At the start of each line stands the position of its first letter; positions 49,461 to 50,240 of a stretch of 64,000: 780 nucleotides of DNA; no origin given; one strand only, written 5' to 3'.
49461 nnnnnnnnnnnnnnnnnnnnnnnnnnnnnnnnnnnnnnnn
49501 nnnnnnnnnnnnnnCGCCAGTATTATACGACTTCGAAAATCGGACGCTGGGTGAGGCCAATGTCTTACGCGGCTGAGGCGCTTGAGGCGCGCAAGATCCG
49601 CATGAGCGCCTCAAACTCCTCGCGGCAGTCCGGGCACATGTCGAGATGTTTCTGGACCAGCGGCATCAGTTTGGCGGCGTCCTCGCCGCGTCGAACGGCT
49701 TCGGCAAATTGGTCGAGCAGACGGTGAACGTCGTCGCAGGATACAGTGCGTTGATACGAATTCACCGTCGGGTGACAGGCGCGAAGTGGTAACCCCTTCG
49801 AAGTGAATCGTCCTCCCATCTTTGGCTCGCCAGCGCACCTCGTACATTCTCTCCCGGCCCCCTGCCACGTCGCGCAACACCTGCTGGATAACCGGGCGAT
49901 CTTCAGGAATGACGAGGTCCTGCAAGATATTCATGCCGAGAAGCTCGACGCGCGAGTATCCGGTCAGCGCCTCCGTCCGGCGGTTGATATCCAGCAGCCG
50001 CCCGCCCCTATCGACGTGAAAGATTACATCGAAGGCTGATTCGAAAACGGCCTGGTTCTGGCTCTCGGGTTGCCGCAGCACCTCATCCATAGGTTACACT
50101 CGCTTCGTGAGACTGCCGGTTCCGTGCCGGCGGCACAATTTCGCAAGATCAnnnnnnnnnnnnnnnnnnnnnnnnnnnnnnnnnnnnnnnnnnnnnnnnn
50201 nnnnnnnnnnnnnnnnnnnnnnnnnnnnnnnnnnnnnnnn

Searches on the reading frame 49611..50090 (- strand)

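Call 79: search_protein_families(library=pfam, proteins=[window:49611-50090:-], max_evalue=0.001)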
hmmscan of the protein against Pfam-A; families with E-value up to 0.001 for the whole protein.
window:49611-50090:- (159 aa): 5 families
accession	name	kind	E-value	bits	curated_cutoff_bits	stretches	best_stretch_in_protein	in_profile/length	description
PF00989.32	PAS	-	2.2e-15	57.1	22.6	1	12-119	3-111/113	PAS fold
PF08447.18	PAS_3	-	7.7e-11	42.6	25.6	1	34-116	3-87/89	PAS fold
PF13426.13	PAS_9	-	3.2e-08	34.2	27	1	24-113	5-93/103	PAS domain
PF08448.16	PAS_4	-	6.2e-07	30.1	23.1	1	16-114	1-98/110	PAS fold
PF13188.13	PAS_8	-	1.5e-05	25.1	21.8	1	13-60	4-51/65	PAS domain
